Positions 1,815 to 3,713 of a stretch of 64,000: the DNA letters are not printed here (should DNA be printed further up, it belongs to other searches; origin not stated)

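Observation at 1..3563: sMMO-like soluble diiron monooxygenase operon (alpha, beta, coupling protein, reductase) in a non-methanotroph-like genomic context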

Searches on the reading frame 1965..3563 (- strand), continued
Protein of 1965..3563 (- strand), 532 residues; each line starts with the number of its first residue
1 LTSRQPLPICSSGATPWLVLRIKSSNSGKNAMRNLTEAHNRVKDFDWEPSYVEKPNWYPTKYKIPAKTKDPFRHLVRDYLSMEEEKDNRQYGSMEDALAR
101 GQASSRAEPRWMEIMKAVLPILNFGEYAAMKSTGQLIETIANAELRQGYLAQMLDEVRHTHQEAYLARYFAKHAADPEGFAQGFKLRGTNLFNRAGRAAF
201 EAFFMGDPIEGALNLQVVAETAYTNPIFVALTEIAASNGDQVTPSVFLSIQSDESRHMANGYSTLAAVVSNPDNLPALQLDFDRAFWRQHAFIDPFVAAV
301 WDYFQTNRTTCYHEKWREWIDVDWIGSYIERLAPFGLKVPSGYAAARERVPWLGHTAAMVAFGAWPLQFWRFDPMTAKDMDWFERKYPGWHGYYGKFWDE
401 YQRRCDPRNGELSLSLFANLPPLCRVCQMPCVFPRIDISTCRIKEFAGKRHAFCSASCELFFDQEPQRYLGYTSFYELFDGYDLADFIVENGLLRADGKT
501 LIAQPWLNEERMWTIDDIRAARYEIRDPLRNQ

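Call 17: get_annotated_region(hit=H7, flank=7000)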
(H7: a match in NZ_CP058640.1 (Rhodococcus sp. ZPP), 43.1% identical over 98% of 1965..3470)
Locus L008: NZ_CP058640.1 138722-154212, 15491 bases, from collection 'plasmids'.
description: Rhodococcus sp. ZPP plasmid pRZP1, complete sequence
organism: Rhodococcus sp. ZPP (NCBI taxid 2749906)
taxonomy: Bacteria; Actinomycetota; Actinomycetes; Mycobacteriales; Nocardiaceae; Rhodococcus; Rhodococcus sp. ZPP
host: -; source: cell culture,soil; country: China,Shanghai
typing (MOB-suite, as given by PLSDB): mobilizable; relaxase MOBP,MOBP
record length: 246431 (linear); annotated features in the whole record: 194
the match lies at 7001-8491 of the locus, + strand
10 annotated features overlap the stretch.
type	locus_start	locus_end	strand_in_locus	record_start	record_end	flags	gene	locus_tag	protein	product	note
CDS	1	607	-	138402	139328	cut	-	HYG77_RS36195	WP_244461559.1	GAF domain-containing protein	-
CDS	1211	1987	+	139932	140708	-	-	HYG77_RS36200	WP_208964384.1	3'(2'),5'-bisphosphate nucleotidase CysQ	GO:0006790 - sulfur compound metabolic process [Evidence IEA]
CDS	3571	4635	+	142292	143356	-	-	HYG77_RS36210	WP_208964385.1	IS630 family transposase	-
CDS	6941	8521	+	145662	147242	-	-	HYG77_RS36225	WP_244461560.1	methane monooxygenase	-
CDS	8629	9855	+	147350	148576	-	-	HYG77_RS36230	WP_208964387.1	toluene hydroxylase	-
CDS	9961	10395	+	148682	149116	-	-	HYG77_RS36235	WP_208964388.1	MmoB/DmpM family protein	GO:0008152 - metabolic process [Evidence IEA]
CDS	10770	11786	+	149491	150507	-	-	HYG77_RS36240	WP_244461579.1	2Fe-2S iron-sulfur cluster binding domain-containing protein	-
CDS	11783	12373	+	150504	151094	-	-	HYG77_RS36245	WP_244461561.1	methane monooxygenase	-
CDS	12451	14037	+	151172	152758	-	groL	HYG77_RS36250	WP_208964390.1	chaperonin GroEL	GO:0006457 - protein folding [Evidence IEA]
CDS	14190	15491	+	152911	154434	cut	adh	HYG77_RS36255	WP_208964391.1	aldehyde dehydrogenase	-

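Call 18: get_annotated_region(hit=H5, flank=3000)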
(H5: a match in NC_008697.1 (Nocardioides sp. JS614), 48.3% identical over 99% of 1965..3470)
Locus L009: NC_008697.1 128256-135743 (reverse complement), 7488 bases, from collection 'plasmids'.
description: Nocardioides sp. JS614 plasmid pNOCA01, complete sequence
organism: Nocardioides sp. JS614 (NCBI taxid 196162)
taxonomy: Bacteria; Actinomycetota; Actinomycetes; Propionibacteriales; Nocardioidaceae; Nocardioides; Nocardioides sp. JS614
host: -; source: -; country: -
typing (MOB-suite, as given by PLSDB): conjugative; replicon rep_cluster_1783; relaxase MOBF; mating-pair formation MPF_T
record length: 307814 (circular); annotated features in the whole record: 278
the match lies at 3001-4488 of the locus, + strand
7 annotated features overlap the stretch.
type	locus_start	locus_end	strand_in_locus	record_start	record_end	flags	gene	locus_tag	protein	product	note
CDS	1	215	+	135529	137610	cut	-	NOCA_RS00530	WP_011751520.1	acetate--CoA ligase family protein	-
CDS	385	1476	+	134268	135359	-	-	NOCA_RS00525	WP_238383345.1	cobalamin-independent methionine synthase II family protein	-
CDS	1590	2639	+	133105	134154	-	-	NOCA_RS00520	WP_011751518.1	methane monooxygenase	-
CDS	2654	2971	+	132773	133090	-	-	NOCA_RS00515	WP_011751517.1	MmoB/DmpM family protein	-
CDS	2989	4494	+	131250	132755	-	-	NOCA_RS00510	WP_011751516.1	aromatic/alkene/methane monooxygenase hydroxylase/oxygenase subunit alpha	-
CDS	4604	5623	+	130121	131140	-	-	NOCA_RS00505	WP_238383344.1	FAD-binding oxidoreductase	-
CDS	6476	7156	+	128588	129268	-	-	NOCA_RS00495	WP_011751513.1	DUF1097 family protein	-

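Call 19: get_annotated_region(hit=H13, flank=4000)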
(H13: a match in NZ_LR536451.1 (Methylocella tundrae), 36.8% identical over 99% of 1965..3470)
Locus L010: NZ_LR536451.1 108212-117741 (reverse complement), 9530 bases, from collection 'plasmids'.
description: Methylocella tundrae isolate MTUNDRAET4 annotated genome plasmid 2
organism: Methylocella tundrae (NCBI taxid 227605)
taxonomy: Bacteria; Pseudomonadota; Alphaproteobacteria; Hyphomicrobiales; Beijerinckiaceae; Methylocella; Methylocella tundrae
host: -; source: -; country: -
typing (MOB-suite, as given by PLSDB): non-mobilizable
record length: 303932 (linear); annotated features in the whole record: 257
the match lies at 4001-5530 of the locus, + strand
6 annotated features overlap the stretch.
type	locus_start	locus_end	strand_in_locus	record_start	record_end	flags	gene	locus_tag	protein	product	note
CDS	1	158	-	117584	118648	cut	-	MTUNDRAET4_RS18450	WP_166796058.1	AraC family transcriptional regulator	-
CDS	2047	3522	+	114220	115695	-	-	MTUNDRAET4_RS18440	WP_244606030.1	porin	-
CDS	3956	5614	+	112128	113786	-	-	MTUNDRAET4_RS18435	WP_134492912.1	methane monooxygenase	-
CDS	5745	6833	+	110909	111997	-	-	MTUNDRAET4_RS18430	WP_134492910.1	FAD-binding oxidoreductase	-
CDS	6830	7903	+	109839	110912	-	-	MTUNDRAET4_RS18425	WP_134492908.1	toluene hydroxylase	-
CDS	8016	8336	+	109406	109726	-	-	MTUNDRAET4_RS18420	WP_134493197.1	MmoB/DmpM family protein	-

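Call 20: get_annotated_region(hit=H21, flank=4000)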
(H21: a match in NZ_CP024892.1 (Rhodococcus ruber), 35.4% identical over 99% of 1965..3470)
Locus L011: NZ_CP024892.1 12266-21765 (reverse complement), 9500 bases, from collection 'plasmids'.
description: Rhodococcus ruber strain YYL plasmid pYYL1.1, complete sequence
organism: Rhodococcus ruber (NCBI taxid 1830)
taxonomy: Bacteria; Actinomycetota; Actinomycetes; Mycobacteriales; Nocardiaceae; Rhodococcus; Rhodococcus ruber
host: -; source: cell culture,activated sludge from pharmaceutical waste in Shaoxing China; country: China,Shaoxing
typing (MOB-suite, as given by PLSDB): conjugative; relaxase MOBF; mating-pair formation MPF_T
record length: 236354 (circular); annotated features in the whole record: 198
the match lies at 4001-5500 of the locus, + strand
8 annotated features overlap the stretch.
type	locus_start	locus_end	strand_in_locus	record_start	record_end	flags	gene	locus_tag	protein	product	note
CDS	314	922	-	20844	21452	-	-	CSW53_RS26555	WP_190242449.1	GntR family transcriptional regulator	-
CDS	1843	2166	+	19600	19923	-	-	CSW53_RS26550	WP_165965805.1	EthD family reductase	-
CDS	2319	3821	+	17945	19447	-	-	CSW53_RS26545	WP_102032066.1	aldehyde dehydrogenase family protein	-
CDS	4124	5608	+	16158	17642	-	-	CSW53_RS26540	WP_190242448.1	methane monooxygenase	-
CDS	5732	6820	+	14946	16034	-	-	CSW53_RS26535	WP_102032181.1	2Fe-2S iron-sulfur cluster binding domain-containing protein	-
CDS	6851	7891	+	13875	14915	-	-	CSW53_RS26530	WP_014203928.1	aromatic/alkene monooxygenase hydroxylase subunit beta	-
CDS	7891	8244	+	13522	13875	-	-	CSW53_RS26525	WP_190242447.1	MmoB/DmpM family protein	GO:0006725 - cellular aromatic compound metabolic process [Evidence IEA]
CDS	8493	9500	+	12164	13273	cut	-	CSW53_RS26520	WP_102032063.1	IS630 family transposase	-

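Call 21: get_annotated_region(hit=H4, flank=6000)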
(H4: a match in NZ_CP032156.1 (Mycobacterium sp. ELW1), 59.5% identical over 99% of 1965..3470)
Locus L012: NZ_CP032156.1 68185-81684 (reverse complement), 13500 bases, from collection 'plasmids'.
description: Mycobacterium sp. ELW1 plasmid pELW1-1, complete sequence
organism: Mycobacterium sp. ELW1 (NCBI taxid 1547487)
taxonomy: Bacteria; Actinomycetota; Actinomycetes; Mycobacteriales; Mycobacteriaceae; Mycobacterium; Mycobacterium sp. ELW1
host: -; source: whole organism,Stream sediment; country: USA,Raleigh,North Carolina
typing (MOB-suite, as given by PLSDB): mobilizable; replicon rep_cluster_1586; relaxase MOBF
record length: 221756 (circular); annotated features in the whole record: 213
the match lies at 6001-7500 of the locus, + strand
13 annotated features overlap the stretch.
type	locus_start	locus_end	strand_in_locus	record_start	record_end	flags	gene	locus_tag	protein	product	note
CDS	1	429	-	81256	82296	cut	-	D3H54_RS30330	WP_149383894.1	MlaD family protein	GO:0015914 - phospholipid transport [Evidence IEA]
CDS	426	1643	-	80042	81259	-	-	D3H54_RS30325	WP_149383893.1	MCE family protein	-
CDS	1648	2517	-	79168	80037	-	-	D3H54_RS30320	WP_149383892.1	ABC transporter permease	-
CDS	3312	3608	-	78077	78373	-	-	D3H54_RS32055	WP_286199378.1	hypothetical protein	-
CDS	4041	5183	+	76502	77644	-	-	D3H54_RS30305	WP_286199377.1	GAF domain-containing protein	-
CDS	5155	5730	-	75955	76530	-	-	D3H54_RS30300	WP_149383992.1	response regulator transcription factor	GO:0000160 - phosphorelay signal transduction system [Evidence IEA]; GO:0006355 - regulation of DNA-templated ...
CDS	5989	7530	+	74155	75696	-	-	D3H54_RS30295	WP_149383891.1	monooxygenase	-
CDS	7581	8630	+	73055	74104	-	-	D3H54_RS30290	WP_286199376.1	monooxygenase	-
CDS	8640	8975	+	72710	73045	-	-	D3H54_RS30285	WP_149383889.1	MmoB/DmpM family protein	GO:0006725 - cellular aromatic compound metabolic process [Evidence IEA]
CDS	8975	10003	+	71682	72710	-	-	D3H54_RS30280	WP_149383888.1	2Fe-2S iron-sulfur cluster-binding protein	-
CDS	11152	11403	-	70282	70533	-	-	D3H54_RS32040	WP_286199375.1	hypothetical protein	-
CDS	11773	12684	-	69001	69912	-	-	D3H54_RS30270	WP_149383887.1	alpha/beta hydrolase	-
CDS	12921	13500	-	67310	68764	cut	-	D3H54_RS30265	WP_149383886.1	aldehyde dehydrogenase family protein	-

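Call 22: get_annotated_region(hit=H31, flank=300)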
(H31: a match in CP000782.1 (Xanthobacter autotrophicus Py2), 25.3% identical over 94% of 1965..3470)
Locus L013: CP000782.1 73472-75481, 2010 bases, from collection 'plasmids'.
description: Xanthobacter autotrophicus Py2 plasmid pXAUT01, complete sequence
organism: Xanthobacter autotrophicus Py2 (NCBI taxid 78245)
taxonomy: Bacteria; Pseudomonadota; Alphaproteobacteria; Hyphomicrobiales; Xanthobacteraceae; Xanthobacter; Xanthobacter autotrophicus; Xanthobacter autotrophicus Py2
host: -; source: -; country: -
typing (MOB-suite, as given by PLSDB): conjugative; replicon rep_cluster_649; relaxase MOBQ; mating-pair formation MPF_T
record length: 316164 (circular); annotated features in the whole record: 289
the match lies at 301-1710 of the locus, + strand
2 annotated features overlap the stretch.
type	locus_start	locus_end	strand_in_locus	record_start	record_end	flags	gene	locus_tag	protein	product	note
CDS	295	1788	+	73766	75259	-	-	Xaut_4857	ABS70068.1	methane/phenol/toluene hydroxylase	-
CDS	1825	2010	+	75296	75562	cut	-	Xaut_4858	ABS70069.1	Toluene-4-monooxygenase system B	-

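Call 23: get_annotated_region(hit=H36, flank=300)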
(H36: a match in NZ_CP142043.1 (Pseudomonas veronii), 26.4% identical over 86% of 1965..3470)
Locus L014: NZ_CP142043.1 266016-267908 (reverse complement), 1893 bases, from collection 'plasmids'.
description: Pseudomonas veronii strain T1 plasmid unnamed2, complete sequence
organism: Pseudomonas veronii (NCBI taxid 76761)
taxonomy: Bacteria; Pseudomonadota; Gammaproteobacteria; Pseudomonadales; Pseudomonadaceae; Pseudomonas; Pseudomonas veronii
host: -; source: cell culture,ground water from aniline contaminated site in Jilin, China; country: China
typing (MOB-suite, as given by PLSDB): conjugative; replicon IncP; relaxase MOBH; mating-pair formation MPF_F
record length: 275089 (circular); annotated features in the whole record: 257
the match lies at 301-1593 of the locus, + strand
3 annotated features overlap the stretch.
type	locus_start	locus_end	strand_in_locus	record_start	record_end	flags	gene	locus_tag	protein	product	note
CDS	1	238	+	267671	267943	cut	-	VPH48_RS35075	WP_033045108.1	phenol 2-monooxygenase stimulatory component DmpM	-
CDS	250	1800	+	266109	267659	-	-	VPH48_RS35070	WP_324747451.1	phenol 2-monooxygenase oxygenase component DmpN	-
CDS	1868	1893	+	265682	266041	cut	-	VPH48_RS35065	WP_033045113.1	phenol 2-monooxygenase oxygenase component DmpO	-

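Call 24: get_annotated_region(hit=H6, flank=3000)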
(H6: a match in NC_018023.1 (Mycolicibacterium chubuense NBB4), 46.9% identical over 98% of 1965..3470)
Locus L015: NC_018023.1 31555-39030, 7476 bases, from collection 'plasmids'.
description: Mycolicibacterium chubuense NBB4 plasmid pMYCCH.02, complete sequence
organism: Mycolicibacterium chubuense NBB4 (NCBI taxid 710421)
taxonomy: Bacteria; Actinomycetota; Actinomycetes; Mycobacteriales; Mycobacteriaceae; Mycolicibacterium; Mycolicibacterium chubuense; Mycolicibacterium chubuense NBB4
host: -; source: -; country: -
typing (MOB-suite, as given by PLSDB): mobilizable; replicon rep_cluster_1606; relaxase MOBF
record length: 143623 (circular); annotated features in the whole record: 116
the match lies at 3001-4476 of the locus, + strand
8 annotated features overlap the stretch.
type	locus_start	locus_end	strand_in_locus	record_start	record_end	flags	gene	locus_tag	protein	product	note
CDS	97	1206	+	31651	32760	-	-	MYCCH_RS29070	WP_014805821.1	cobalamin-independent methionine synthase II family protein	-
CDS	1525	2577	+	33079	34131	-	-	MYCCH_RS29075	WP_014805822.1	aromatic/alkene monooxygenase hydroxylase subunit beta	-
CDS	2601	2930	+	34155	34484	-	-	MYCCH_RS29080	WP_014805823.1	MmoB/DmpM family protein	GO:0006725 - cellular aromatic compound metabolic process [Evidence IEA]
CDS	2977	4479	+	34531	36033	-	-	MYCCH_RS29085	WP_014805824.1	aromatic/alkene/methane monooxygenase hydroxylase/oxygenase subunit alpha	-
CDS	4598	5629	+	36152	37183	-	-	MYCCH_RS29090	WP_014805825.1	2Fe-2S iron-sulfur cluster binding domain-containing protein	-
CDS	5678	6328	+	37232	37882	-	-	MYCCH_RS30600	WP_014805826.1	fumarylacetoacetate hydrolase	-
CDS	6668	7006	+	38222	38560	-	-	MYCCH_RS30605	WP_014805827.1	hypothetical protein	-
CDS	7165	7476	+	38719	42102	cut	-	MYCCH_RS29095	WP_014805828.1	pyruvate carboxylase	GO:0006094 - gluconeogenesis [Evidence IEA]; GO:0006090 - pyruvate metabolic process [Evidence IEA]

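Call 38: find_related_loci(query=A1, collection=genome_contigs, flank=7000)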
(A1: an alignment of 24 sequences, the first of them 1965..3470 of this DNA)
Query A1 (501 aa) in genome_contigs; peptide patterns used: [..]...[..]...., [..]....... (x = any residue, [..] = any of these).
599 stretches matched a pattern (row limit reached: there are more); 586 encode a relative of the query (tblastn E <= 1e-3); the best 80 are kept; 79 distinct loci.
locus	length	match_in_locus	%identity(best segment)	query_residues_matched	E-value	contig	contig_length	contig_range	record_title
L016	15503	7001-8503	95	1-501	0e+0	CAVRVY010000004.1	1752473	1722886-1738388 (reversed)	MAG: uncultured delta proteobacterium isolate MFD05512.bin.2.52 genome assembly, contig: contig_7000, whole genome shotg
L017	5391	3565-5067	91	1-501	0e+0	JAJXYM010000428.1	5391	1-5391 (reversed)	MAG: Deltaproteobacteria bacterium isolate BP6.bin86 NODE_33766_length_5391_cov_1.931421, whole genome shotgun sequence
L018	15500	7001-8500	87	1-500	0e+0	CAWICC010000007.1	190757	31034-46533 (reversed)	MAG: uncultured delta proteobacterium isolate MFD09495.bin.2.82 genome assembly, contig: contig_7444, whole genome shotg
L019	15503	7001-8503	94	1-501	0e+0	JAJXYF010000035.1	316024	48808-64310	MAG: Deltaproteobacteria bacterium isolate BP6.bin67 NODE_24_length_316024_cov_4.662472, whole genome shotgun sequence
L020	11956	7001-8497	77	1-499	0e+0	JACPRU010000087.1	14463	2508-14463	MAG: Deltaproteobacteria bacterium isolate NC_groundwater_687_Ag_B-0.1um_70_44 B2_S2_coassemblyk141_4173844, whole genom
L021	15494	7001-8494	75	1-498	0e+0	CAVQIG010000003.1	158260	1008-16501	MAG: uncultured delta proteobacterium isolate MFD10007.bin.2.30 genome assembly, contig: contig_17003, whole genome shot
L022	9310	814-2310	76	1-499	0e+0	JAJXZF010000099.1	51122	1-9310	MAG: Deltaproteobacteria bacterium isolate BP7.bin41 NODE_804_length_51122_cov_4.341504, whole genome shotgun sequence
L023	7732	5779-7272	71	1-498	0e+0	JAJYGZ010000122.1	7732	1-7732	MAG: Actinomycetes bacterium isolate DBS1-3.bin35 NODE_20884_length_7732_cov_0.987508, whole genome shotgun sequence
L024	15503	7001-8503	96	1-501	0e+0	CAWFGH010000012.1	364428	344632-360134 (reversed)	MAG: uncultured delta proteobacterium isolate MFD00731.bin.2.203 genome assembly, contig: contig_712, whole genome shotg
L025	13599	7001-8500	67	1-500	0e+0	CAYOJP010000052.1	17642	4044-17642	MAG TPA_asm: uncultured Gammaproteobacteria bacterium isolate SRP287453_co1_17 genome assembly, contig: NODE_5716_length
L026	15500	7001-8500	67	1-500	0e+0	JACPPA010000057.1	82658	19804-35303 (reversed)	MAG: Gammaproteobacteria bacterium isolate NC_groundwater_615_Pr5_B-0.1um_58_24 alan_book_18_scaffold_657067, whole geno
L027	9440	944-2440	68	1-498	0e+0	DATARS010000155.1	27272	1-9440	MAG TPA_asm: Candidatus Dormiibacterota bacterium isolate SMAG_U5500 k141_1497952, whole genome shotgun sequence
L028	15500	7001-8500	65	1-500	0e+0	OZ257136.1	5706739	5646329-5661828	MAG: Gammaproteobacteria bacterium isolate 9b6e0e2b-a66d-4ea8-b25a-e015b4890f72 genome assembly, chromosome: 1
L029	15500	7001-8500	65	1-500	0e+0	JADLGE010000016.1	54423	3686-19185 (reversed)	MAG: Gammaproteobacteria bacterium isolate SJ420 c_000000101778, whole genome shotgun sequence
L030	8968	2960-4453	65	3-500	0e+0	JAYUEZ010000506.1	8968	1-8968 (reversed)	MAG: Gammaproteobacteria bacterium isolate GFS_7618 GFS_7618_505, whole genome shotgun sequence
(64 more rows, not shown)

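Call 43: search_protein_families(library=pfam, proteins=[L019:10933-12390:+, L019:12840-13640:-, L019:14537-15493:-, L024:11776-12981:-, L024:3967-5511:-, L024:13169-13657:-, L019:12437-12820:+], max_evalue=0.001)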
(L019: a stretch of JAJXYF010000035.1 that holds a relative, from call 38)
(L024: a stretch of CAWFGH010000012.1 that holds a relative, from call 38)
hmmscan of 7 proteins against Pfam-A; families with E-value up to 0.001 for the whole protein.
L019:10933-12390:+ (485 aa): 2 families
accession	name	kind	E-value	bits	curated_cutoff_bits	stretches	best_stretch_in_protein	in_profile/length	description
PF13336.12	AcetylCoA_hyd_C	-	5.6e-47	159.9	23.7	1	331-480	6-154/154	Acetyl-CoA hydrolase/transferase C-terminal domain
PF02550.21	AcetylCoA_hydro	-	4.7e-05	23.9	24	0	53-222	3-187/198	Acetyl-CoA hydrolase/transferase N-terminal domain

L019:12840-13640:- (266 aa): 0 families

L019:14537-15493:- (318 aa): 2 families
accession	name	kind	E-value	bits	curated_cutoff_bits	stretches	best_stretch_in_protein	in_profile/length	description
PF01476.26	LysM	-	3.5e-12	46.5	20.9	1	79-122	1-43/43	LysM domain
PF23473.1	LysM3_LYK4_5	-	0.00023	21.6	29.3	1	79-106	5-32/48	LYK4/5 LysM3 domain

L024:11776-12981:- (401 aa): 2 families
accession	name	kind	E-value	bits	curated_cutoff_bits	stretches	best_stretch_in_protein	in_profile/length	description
PF08028.16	Acyl-CoA_dh_2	-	2.6e-20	73.5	22.7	1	243-378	4-131/134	Acyl-CoA dehydrogenase, C-terminal domain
PF02771.21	Acyl-CoA_dh_N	-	2.9e-07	31.3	22.9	1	27-93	20-86/113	Acyl-CoA dehydrogenase, N-terminal domain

L024:3967-5511:- (514 aa): 1 family
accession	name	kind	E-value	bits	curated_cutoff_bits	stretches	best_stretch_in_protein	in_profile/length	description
PF00723.27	Glyco_hydro_15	-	3.2e-85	287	22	1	135-497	4-425/427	Glycosyl hydrolases family 15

L024:13169-13657:- (162 aa): 0 families

L019:12437-12820:+ (127 aa): 0 families
